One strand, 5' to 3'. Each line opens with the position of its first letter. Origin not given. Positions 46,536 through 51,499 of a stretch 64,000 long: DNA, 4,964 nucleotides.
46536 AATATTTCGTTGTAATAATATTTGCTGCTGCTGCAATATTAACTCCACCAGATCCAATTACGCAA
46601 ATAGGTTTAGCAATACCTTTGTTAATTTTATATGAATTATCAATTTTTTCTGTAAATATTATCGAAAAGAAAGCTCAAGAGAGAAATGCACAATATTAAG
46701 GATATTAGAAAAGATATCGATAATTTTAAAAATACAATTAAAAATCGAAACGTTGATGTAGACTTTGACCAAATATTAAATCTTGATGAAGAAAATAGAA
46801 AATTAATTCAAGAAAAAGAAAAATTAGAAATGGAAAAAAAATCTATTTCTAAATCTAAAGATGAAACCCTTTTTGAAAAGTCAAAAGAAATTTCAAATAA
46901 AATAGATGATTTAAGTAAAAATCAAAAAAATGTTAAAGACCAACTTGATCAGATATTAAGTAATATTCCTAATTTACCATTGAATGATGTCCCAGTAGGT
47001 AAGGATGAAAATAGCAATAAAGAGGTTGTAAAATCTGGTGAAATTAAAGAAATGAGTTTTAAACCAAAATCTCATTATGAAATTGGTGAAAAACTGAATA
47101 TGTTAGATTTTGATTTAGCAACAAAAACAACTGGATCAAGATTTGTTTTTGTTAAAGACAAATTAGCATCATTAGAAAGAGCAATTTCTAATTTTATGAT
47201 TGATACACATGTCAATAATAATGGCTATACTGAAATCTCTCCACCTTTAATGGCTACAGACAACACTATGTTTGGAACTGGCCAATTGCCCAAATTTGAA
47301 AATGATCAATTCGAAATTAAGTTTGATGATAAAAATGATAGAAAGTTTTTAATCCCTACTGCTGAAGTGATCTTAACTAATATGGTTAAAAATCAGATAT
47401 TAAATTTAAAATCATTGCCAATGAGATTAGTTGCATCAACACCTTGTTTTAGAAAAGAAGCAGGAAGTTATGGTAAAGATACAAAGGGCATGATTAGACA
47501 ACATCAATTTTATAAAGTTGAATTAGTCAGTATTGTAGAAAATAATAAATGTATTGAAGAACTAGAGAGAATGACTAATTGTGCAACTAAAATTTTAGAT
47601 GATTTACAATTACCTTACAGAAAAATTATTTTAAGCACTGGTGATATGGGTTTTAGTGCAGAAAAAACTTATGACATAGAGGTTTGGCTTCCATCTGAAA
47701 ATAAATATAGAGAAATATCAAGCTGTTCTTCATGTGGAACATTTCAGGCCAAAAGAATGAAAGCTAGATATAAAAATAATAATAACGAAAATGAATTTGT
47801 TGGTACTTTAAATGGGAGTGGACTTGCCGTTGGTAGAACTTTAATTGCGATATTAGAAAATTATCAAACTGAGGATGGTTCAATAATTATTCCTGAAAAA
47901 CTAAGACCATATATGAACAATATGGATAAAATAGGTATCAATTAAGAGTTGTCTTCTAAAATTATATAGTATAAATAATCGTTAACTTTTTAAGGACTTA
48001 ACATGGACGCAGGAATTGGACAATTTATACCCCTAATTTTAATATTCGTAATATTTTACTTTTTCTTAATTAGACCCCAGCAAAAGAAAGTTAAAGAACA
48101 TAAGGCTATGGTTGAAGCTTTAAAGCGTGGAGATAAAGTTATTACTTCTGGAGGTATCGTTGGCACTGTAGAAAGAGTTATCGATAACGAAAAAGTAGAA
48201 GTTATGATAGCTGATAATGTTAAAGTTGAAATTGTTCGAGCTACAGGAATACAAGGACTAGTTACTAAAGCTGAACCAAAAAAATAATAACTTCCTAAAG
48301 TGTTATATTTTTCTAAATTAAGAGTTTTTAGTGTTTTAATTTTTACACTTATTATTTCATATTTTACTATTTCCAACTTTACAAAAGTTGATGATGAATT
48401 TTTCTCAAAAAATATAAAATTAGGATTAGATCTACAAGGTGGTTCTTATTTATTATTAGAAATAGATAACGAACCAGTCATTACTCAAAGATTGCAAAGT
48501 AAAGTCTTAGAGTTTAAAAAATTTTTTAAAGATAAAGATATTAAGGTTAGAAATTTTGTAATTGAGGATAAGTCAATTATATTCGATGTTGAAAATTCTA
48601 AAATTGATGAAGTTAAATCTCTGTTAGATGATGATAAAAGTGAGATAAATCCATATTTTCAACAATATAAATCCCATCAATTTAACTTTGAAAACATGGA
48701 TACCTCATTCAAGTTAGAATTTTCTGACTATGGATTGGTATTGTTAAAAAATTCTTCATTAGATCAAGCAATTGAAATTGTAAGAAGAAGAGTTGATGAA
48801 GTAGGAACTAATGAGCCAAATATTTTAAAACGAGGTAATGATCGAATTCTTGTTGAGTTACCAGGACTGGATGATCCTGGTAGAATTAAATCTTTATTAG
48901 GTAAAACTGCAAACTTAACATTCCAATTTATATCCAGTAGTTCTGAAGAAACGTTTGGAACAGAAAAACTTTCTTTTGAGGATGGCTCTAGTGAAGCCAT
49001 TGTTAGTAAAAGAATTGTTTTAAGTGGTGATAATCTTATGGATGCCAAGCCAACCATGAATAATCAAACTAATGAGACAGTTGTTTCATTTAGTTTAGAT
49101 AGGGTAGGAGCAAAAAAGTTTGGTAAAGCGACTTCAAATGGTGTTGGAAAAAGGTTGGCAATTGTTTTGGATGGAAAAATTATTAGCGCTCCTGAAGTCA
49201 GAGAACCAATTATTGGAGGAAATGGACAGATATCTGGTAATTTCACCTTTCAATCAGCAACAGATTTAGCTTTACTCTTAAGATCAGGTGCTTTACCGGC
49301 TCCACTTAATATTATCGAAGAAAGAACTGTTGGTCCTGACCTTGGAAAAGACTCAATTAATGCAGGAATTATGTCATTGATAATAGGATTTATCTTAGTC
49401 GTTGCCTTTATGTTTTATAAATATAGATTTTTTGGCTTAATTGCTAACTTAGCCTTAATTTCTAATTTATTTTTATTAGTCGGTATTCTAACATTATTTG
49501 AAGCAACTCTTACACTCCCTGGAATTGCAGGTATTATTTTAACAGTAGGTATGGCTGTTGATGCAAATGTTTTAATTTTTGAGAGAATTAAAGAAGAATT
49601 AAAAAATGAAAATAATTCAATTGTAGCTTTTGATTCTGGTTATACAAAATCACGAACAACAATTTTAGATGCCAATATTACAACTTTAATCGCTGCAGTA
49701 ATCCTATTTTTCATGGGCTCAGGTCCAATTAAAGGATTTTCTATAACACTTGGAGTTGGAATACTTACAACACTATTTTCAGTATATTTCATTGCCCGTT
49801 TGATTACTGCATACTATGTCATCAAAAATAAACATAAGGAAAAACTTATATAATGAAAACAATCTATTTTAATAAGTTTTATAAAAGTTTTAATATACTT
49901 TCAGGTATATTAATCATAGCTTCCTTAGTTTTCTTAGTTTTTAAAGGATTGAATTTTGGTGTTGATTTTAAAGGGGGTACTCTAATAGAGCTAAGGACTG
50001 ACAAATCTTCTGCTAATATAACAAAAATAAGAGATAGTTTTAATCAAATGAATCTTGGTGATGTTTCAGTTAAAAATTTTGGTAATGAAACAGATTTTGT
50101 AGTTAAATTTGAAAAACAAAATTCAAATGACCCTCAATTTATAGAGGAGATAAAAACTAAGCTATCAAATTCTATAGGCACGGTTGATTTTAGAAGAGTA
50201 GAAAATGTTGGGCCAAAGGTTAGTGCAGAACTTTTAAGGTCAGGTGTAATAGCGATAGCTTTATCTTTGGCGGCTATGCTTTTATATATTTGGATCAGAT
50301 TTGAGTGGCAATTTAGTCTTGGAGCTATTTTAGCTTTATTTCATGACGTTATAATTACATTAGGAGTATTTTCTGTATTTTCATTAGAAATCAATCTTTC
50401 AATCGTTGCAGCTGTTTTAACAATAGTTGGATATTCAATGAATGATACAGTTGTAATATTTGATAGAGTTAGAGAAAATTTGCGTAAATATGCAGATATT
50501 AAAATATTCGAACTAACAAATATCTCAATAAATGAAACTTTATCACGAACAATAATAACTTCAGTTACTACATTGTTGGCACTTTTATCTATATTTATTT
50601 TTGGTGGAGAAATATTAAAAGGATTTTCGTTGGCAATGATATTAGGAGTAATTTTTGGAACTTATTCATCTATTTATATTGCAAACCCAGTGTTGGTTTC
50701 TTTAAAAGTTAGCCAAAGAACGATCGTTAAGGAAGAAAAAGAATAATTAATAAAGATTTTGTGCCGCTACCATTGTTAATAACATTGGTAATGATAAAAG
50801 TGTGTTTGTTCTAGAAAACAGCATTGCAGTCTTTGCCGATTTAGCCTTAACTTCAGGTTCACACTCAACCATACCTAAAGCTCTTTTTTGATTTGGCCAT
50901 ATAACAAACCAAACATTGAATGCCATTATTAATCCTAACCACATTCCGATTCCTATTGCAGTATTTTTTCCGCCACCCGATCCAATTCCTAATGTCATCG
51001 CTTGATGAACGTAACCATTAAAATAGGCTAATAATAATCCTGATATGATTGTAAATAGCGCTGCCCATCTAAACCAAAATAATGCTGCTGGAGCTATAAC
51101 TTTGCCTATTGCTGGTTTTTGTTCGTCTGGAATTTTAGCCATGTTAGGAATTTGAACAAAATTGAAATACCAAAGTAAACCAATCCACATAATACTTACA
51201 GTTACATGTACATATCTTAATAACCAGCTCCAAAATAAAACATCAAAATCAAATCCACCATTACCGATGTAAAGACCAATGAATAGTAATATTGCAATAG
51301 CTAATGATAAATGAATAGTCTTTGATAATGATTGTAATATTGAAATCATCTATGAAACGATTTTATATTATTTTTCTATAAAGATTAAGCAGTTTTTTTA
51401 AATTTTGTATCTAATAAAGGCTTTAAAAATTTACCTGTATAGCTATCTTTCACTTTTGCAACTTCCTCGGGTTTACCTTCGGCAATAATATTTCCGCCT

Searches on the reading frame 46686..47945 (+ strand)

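Call 21: search_protein_families(library=pfam, proteins=[window:46686-47945:+], max_evalue=0.0001)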
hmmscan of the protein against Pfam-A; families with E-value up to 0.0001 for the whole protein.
window:46686-47945:+ (419 aa): 2 families
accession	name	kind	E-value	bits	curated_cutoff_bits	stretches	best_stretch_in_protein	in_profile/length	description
PF00587.30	tRNA-synt_2b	-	1.1e-45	156.4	29.3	1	212-393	2-179/179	tRNA synthetase class II core domain (G, H, P, S and T)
PF02403.27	Seryl_tRNA_N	-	1.8e-14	54.3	28.2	1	1-98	1-108/108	Seryl-tRNA synthetase N-terminal domain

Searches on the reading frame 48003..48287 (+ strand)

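Call 21: search_protein_families(library=pfam, proteins=[window:48003-48287:+], max_evalue=0.0001)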
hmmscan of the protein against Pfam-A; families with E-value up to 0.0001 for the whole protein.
window:48003-48287:+ (94 aa): 1 family
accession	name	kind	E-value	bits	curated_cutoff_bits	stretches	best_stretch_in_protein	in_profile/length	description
PF02699.20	YajC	-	2e-29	101.7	28.2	1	7-80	2-74/78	Preprotein translocase subunit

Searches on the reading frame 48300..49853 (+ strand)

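Call 21: search_protein_families(library=pfam, proteins=[window:48300-49853:+], max_evalue=0.0001)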
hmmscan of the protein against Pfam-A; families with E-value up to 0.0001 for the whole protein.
window:48300-49853:+ (517 aa): 4 families
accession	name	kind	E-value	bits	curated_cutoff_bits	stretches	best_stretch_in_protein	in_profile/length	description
PF22599.2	SecDF_P1_head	-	7.3e-38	129.4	27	1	226-334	6-114/114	SecDF, P1 head subdomain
PF21760.3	SecD_1st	-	1.9e-23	82.1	27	1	154-209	1-56/60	Protein translocase subunit SecDF, P1 domain, N-terminal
PF02355.23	SecD_SecF_C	-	1.1e-22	80.9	20.5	1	337-506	14-186/189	Protein export membrane protein SecD/SecF, C-terminal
PF03176.21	MMPL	-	2.7e-06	27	20.5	1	393-495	190-291/333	MMPL family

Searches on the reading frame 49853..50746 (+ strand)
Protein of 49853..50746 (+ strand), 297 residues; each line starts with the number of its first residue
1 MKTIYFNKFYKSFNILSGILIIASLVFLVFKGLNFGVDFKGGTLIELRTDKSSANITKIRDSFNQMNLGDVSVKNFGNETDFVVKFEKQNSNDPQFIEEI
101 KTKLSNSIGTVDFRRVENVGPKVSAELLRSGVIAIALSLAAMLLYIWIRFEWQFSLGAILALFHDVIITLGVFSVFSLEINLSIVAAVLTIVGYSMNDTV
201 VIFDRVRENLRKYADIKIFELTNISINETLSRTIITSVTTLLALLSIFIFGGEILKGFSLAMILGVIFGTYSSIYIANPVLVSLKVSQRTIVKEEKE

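Call 21: search_protein_families(library=pfam, proteins=[window:49853-50746:+], max_evalue=0.0001)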
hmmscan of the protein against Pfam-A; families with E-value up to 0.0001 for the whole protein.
window:49853-50746:+ (297 aa): 2 families
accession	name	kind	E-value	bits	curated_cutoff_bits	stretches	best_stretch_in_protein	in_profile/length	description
PF02355.23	SecD_SecF_C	-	7.8e-71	237.8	20.5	1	102-285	4-187/189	Protein export membrane protein SecD/SecF, C-terminal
PF07549.19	Sec_GG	-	8.2e-11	41.5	20.3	1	26-52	1-27/28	SecD/SecF GG Motif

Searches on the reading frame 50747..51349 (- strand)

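Call 22: search_protein_families(library=pfam, proteins=[window:50747-51349:-], max_evalue=0.0001)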
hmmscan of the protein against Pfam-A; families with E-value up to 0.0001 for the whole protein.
window:50747-51349:- (200 aa): 1 family
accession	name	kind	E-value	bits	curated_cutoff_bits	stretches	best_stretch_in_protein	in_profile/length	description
PF06181.16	Urate_ox_N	-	6.4e-15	55.8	26.9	1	128-196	170-238/295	Urate oxidase N-terminal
